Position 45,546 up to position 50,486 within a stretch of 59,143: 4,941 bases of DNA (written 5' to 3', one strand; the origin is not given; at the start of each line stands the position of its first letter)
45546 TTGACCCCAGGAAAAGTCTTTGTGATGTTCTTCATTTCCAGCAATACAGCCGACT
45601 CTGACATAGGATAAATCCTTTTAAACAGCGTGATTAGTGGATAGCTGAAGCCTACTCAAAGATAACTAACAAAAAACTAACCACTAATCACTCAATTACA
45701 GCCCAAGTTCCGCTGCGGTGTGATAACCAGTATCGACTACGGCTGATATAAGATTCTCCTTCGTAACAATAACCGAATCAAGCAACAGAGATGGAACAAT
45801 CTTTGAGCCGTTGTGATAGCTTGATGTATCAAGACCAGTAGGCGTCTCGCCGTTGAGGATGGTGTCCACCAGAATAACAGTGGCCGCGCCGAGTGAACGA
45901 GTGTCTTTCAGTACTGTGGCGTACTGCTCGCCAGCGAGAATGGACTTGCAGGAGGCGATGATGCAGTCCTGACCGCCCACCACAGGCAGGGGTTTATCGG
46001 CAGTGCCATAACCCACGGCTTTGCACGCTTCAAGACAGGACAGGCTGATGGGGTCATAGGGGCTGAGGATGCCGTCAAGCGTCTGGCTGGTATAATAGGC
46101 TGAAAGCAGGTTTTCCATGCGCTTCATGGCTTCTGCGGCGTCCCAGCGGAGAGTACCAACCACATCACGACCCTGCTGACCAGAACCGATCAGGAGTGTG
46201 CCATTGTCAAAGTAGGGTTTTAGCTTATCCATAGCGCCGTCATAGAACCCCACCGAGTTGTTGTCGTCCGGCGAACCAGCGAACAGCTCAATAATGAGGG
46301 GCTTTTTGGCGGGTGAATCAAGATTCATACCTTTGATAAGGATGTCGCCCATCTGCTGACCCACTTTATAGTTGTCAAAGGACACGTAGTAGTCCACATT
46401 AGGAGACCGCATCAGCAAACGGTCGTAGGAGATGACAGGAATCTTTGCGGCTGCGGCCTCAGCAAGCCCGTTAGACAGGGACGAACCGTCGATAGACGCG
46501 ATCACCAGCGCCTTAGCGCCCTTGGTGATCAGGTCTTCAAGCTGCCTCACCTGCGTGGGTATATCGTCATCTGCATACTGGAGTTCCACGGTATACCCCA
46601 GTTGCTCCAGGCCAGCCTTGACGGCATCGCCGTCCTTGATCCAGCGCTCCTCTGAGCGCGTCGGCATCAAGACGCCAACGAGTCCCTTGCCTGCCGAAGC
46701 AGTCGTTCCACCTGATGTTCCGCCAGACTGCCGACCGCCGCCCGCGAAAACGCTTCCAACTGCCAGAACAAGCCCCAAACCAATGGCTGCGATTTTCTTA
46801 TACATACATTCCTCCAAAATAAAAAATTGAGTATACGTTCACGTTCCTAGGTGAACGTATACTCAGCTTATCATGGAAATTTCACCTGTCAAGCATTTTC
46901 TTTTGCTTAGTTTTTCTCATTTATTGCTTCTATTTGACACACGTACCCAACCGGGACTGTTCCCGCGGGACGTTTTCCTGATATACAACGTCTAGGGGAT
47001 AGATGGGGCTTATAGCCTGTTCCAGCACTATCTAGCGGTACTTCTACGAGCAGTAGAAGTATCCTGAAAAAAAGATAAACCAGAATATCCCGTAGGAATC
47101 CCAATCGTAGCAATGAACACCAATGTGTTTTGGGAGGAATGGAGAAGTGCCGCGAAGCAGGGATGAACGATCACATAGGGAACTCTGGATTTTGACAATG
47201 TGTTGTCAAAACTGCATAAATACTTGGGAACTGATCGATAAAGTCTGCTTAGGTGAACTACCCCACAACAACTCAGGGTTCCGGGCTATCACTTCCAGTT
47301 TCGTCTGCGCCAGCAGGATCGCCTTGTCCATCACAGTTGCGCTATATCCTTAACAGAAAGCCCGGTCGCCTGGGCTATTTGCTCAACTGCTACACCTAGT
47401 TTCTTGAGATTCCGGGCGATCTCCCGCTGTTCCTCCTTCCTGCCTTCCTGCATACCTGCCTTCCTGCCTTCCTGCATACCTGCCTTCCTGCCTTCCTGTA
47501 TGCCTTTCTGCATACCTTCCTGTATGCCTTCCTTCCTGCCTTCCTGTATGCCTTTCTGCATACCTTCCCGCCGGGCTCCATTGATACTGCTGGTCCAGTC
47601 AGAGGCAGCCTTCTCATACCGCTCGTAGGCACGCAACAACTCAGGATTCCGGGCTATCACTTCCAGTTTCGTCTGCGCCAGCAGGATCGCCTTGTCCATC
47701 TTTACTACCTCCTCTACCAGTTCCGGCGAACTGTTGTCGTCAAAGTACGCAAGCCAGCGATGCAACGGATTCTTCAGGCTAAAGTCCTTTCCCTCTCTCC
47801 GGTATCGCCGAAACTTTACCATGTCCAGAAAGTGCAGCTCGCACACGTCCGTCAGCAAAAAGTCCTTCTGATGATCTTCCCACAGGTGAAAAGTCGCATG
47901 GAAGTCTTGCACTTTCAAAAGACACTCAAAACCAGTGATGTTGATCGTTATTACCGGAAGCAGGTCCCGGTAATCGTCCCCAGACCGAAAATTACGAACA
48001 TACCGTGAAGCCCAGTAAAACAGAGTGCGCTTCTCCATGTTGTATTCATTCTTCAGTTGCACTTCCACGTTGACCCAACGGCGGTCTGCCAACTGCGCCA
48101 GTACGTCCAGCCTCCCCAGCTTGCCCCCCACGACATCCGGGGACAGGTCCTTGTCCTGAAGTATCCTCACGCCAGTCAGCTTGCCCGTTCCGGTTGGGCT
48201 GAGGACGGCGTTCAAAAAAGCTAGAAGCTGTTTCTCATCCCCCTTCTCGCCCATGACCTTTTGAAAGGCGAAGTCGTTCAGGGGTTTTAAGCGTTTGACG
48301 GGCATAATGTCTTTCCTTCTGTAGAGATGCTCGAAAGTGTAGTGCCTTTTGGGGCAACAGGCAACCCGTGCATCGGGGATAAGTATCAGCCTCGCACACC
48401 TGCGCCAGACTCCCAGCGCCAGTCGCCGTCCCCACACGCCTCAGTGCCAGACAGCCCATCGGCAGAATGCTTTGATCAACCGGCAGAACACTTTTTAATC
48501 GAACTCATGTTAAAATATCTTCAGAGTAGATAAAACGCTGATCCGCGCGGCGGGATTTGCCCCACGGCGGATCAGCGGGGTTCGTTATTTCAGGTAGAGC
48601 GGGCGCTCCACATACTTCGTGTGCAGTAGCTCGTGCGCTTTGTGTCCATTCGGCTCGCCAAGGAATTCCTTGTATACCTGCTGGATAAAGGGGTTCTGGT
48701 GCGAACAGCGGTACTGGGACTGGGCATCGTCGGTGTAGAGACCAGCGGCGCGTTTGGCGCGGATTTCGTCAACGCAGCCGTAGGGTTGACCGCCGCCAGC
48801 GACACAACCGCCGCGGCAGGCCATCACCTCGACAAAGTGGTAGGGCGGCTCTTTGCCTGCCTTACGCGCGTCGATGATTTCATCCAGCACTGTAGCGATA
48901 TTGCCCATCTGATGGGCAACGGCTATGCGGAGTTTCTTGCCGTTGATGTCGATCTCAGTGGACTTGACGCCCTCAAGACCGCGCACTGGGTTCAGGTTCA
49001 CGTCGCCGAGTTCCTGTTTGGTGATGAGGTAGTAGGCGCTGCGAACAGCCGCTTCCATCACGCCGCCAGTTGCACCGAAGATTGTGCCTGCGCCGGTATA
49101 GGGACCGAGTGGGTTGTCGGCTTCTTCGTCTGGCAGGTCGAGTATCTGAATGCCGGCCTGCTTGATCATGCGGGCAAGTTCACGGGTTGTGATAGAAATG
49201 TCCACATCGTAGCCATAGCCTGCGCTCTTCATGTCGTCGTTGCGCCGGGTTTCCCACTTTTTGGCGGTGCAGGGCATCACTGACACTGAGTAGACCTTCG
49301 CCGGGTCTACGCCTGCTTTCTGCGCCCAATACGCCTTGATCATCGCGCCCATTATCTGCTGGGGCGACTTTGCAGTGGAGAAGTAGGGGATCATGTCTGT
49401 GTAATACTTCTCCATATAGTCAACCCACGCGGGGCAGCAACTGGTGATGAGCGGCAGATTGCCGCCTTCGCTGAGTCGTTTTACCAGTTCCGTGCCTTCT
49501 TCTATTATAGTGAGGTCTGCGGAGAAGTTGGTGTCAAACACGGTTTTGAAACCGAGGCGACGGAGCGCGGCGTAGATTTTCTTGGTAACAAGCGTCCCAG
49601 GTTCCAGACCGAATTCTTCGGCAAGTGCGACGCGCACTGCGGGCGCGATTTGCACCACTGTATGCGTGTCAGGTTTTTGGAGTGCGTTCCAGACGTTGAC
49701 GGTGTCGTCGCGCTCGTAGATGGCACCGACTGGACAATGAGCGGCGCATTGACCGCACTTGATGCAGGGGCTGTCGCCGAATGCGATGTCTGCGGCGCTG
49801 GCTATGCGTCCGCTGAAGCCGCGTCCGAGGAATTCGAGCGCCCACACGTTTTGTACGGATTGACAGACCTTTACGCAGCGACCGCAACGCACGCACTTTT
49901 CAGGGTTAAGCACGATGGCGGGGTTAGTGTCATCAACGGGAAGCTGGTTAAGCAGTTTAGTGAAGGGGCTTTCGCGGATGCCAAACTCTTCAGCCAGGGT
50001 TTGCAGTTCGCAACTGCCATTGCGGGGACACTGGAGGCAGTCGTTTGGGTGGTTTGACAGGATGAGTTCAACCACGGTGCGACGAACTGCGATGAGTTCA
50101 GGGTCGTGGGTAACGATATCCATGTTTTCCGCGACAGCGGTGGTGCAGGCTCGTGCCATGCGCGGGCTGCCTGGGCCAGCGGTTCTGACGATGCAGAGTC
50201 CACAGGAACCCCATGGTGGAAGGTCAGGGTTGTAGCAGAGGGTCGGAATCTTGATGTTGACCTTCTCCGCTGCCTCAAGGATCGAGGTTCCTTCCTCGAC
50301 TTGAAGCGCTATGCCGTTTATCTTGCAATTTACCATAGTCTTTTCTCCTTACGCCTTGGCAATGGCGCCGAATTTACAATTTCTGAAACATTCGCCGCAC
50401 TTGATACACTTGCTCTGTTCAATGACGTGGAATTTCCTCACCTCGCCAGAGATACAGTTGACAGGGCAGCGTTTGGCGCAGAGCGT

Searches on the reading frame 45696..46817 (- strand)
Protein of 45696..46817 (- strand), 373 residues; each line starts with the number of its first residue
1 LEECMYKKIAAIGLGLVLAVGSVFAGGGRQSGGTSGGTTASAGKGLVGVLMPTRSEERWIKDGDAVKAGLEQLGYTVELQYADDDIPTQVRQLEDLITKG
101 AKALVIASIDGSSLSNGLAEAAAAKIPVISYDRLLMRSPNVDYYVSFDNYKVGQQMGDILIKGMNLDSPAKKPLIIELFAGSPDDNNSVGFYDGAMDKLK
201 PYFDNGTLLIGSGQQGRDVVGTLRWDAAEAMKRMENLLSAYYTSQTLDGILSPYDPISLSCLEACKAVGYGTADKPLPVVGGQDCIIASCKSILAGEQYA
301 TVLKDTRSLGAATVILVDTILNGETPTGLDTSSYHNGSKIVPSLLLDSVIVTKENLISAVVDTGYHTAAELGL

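Call 41: search_protein_families(library=pfam, proteins=[window:45696-46817:-], max_evalue=0.00001)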
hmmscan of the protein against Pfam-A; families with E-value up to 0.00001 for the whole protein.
window:45696-46817:- (373 aa): 2 families
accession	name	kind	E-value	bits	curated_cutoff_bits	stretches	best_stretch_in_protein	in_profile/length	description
PF13407.12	Peripla_BP_4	-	1.8e-56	192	35.1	1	47-324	1-257/258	Periplasmic binding protein domain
PF00532.27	Peripla_BP_1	-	5.4e-08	33.1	22.2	1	47-164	4-119/281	Periplasmic binding proteins and sugar binding domain of LacI family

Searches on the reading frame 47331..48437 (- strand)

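Call 41: search_protein_families(library=pfam, proteins=[window:47331-48437:-], max_evalue=0.00001)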
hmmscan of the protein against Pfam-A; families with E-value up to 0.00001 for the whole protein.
window:47331-48437:- (368 aa): 1 family
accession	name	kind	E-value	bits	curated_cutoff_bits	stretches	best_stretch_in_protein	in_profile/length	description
PF12784.13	PDDEXK_2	-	6e-46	157.5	27.4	1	52-288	1-229/229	PD-(D/E)XK nuclease family transposase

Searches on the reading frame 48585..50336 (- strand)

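Call 41: search_protein_families(library=pfam, proteins=[window:48585-50336:-], max_evalue=0.00001)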
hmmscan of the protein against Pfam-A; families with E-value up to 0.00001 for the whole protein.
window:48585-50336:- (583 aa): 8 families
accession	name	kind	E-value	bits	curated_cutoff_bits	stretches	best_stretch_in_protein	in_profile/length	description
PF02906.19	Fe_hyd_lg_C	-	2.5e-92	309.4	22.1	1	225-515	2-245/245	Iron only hydrogenase large subunit, C-terminal domain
PF02256.22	Fe_hyd_SSU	-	1.6e-26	92.5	24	1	523-578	1-56/56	Iron hydrogenase small subunit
PF10588.14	NADH-G_4Fe-4S_3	-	6.4e-19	67.6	27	1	85-123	1-39/40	NADH-ubiquinone oxidoreductase-G iron-sulfur binding region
PF13510.11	Fer2_4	-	8.8e-16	58.2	22.8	1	1-77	3-80/82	2Fe-2S iron-sulfur cluster binding domain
PF00037.32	Fer4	-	1.5e-09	37.7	21.1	0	141-158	1-18/24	4Fe-4S binding domain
PF13237.11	Fer4_10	-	5.3e-08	33.1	25.5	1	141-202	2-53/53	4Fe-4S dicluster domain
PF12838.12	Fer4_7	-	4.3e-07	30.7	27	1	147-205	1-52/52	4Fe-4S dicluster domain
PF13187.11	Fer4_9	-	4.5e-07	30.2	27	1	147-206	1-52/52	4Fe-4S dicluster domain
